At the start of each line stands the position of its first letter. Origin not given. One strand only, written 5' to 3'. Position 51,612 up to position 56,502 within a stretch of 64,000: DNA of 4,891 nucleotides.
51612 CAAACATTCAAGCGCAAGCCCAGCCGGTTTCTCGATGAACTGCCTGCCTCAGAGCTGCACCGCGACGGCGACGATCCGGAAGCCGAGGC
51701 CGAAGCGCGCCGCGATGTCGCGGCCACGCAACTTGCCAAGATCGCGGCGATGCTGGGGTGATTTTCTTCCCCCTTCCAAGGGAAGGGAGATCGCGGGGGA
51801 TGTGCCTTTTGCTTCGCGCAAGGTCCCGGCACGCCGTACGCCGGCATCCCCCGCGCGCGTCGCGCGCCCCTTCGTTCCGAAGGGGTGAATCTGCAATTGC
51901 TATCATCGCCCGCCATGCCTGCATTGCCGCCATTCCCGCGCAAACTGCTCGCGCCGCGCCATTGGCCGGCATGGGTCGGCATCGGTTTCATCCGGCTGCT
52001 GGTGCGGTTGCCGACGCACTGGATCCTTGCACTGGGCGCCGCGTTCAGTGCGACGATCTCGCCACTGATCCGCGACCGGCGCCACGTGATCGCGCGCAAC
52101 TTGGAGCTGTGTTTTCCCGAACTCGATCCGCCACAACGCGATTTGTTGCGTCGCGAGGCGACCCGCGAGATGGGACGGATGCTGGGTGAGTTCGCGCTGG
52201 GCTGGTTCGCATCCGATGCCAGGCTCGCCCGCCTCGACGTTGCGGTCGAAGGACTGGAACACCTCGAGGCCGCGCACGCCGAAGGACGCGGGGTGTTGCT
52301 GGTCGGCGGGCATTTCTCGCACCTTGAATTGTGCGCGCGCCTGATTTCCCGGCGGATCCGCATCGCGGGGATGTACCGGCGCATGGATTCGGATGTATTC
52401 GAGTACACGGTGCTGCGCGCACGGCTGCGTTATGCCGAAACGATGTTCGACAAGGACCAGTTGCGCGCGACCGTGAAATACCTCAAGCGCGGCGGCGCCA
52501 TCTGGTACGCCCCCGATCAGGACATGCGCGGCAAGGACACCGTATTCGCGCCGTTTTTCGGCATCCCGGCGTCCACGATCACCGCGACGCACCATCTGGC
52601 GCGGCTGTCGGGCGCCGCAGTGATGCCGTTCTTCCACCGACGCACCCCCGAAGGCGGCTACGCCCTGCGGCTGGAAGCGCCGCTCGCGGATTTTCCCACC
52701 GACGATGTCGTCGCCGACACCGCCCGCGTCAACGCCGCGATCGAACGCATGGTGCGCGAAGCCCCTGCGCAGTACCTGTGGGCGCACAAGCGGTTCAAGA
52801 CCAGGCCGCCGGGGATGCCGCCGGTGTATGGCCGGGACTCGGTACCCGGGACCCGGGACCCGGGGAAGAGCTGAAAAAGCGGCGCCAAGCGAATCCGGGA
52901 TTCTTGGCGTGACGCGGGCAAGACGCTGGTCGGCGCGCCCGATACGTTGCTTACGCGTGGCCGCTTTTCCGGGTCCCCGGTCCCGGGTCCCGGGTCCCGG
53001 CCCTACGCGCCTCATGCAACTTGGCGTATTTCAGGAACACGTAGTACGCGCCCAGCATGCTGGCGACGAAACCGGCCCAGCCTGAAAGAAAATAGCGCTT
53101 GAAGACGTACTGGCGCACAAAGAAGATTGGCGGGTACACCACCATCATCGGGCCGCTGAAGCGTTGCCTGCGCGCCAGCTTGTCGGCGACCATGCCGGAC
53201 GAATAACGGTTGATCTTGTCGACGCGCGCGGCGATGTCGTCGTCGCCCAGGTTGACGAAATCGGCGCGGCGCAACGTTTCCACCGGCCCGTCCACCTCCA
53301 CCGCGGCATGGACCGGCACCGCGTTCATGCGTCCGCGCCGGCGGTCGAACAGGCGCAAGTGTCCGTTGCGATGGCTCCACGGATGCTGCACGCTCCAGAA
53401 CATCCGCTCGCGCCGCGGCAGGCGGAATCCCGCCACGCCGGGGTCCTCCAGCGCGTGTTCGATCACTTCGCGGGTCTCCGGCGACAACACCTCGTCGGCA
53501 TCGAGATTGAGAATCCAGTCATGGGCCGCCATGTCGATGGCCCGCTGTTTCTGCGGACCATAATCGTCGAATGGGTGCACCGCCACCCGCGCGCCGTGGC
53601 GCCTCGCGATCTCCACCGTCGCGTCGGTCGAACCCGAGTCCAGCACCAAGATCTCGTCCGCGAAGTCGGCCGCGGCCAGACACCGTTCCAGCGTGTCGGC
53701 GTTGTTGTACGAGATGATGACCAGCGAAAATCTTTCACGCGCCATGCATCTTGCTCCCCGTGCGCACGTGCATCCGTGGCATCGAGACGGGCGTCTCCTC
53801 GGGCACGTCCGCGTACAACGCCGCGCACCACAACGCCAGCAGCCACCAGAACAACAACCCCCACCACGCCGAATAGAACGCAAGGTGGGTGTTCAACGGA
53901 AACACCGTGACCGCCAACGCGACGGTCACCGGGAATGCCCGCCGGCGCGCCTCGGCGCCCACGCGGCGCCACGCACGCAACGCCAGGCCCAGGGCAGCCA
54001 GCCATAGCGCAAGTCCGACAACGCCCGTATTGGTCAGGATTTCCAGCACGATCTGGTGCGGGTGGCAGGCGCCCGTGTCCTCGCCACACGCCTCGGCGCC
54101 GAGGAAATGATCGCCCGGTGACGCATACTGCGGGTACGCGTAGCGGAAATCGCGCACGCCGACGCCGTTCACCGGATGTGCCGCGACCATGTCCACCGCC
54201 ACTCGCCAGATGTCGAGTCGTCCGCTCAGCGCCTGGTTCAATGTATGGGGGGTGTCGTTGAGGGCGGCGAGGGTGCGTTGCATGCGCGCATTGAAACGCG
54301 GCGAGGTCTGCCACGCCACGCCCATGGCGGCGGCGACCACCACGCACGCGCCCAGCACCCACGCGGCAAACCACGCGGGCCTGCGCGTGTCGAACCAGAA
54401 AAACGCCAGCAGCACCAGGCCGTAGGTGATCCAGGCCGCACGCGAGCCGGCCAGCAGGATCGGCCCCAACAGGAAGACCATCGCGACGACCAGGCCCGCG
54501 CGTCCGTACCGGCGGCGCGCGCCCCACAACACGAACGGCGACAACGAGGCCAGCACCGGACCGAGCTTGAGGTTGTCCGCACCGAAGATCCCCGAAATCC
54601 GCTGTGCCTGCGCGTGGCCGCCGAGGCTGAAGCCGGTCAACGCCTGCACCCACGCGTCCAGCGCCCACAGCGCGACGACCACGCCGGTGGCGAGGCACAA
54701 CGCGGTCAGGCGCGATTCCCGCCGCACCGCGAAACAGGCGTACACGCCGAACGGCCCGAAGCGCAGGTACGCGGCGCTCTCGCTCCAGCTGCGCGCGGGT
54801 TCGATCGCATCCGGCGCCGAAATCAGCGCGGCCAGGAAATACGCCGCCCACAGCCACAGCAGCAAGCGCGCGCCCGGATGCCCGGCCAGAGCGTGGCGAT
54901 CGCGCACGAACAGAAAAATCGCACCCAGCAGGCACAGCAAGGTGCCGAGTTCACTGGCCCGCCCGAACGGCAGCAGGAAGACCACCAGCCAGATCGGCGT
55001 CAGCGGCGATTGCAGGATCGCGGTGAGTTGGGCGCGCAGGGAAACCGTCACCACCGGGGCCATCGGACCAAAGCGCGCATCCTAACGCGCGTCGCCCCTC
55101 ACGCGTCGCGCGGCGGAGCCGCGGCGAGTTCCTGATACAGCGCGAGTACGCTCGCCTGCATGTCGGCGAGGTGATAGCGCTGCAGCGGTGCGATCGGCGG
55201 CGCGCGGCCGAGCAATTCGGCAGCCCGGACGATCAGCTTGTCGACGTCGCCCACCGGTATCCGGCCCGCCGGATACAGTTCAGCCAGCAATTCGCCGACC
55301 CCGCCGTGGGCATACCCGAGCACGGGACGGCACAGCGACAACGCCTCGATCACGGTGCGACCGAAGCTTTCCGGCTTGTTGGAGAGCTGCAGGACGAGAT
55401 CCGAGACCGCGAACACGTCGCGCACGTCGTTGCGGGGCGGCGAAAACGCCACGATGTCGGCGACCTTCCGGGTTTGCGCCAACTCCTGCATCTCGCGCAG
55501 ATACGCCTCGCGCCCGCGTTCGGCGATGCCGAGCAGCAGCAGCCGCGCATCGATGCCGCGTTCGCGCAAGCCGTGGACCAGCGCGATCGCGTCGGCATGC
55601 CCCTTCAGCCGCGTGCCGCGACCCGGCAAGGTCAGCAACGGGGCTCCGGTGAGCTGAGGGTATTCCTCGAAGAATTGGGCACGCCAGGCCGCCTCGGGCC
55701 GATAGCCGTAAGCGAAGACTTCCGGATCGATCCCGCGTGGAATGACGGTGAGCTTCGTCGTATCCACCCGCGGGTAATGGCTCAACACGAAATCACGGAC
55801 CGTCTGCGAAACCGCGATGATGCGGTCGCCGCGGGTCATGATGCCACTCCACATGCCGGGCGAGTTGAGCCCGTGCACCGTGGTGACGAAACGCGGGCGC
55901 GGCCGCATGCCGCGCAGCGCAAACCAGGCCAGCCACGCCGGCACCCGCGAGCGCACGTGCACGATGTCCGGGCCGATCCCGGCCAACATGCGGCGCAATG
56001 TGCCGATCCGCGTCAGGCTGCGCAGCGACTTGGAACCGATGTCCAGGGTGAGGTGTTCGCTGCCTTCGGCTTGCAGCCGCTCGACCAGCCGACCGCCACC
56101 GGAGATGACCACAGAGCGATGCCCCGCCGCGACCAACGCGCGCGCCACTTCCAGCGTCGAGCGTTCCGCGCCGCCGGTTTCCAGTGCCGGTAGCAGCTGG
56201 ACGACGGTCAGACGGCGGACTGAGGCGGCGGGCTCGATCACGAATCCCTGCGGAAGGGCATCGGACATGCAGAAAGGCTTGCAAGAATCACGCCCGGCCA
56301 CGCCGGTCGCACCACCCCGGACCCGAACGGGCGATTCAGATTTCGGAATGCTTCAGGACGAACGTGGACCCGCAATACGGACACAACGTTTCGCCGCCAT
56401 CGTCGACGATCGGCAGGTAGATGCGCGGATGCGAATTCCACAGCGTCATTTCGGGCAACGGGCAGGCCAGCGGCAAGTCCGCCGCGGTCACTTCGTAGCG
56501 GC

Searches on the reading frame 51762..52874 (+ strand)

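Call 96: search_protein_families(library=pfam, proteins=[window:51762-52874:+], max_evalue=0.00001)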
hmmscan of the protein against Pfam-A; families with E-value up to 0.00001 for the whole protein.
window:51762-52874:+ (370 aa): 1 family
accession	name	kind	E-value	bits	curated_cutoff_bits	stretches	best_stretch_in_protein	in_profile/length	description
PF03279.18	Lip_A_acyltrans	-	5.9e-64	216.5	22.3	1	56-347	2-295/295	Bacterial lipid A biosynthesis acyltransferase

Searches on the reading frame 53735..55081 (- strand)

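Call 96: search_protein_families(library=pfam, proteins=[window:53735-55081:-], max_evalue=0.00001)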
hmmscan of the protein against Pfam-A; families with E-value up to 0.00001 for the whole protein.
window:53735-55081:- (448 aa): 1 family
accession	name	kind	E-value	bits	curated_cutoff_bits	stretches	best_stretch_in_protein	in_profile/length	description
PF04932.20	Wzy_C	-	5.7e-22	78.5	31.7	1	200-361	2-149/149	O-Antigen ligase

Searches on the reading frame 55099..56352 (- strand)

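Call 96: search_protein_families(library=pfam, proteins=[window:55099-56352:-], max_evalue=0.00001)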
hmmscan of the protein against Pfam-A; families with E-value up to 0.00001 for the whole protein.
window:55099-56352:- (417 aa): 6 families
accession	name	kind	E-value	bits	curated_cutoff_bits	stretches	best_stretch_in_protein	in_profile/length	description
PF13439.12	Glyco_transf_4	-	3.1e-29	102.6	28.5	1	60-211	2-169/170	Glycosyltransferase Family 4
PF13579.12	Glyco_trans_4_4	-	2.9e-16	60.6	29.7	1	60-207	1-158/158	Glycosyl transferase 4-like domain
PF00534.26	Glycos_transf_1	-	7.7e-15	55.3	26.4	1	233-374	11-149/172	Glycosyl transferases group 1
PF20706.3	GT4-conflict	-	1.9e-09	37.4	26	1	232-362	192-326/385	Family 4 Glycosyltransferase in conflict systems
PF13692.12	Glyco_trans_1_4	-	3.2e-09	37.6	27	1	242-381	6-140/142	Glycosyl transferases group 1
PF13477.12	Glyco_trans_4_2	-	5.7e-08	33.5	23.4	1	66-162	13-109/139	Glycosyl transferase 4-like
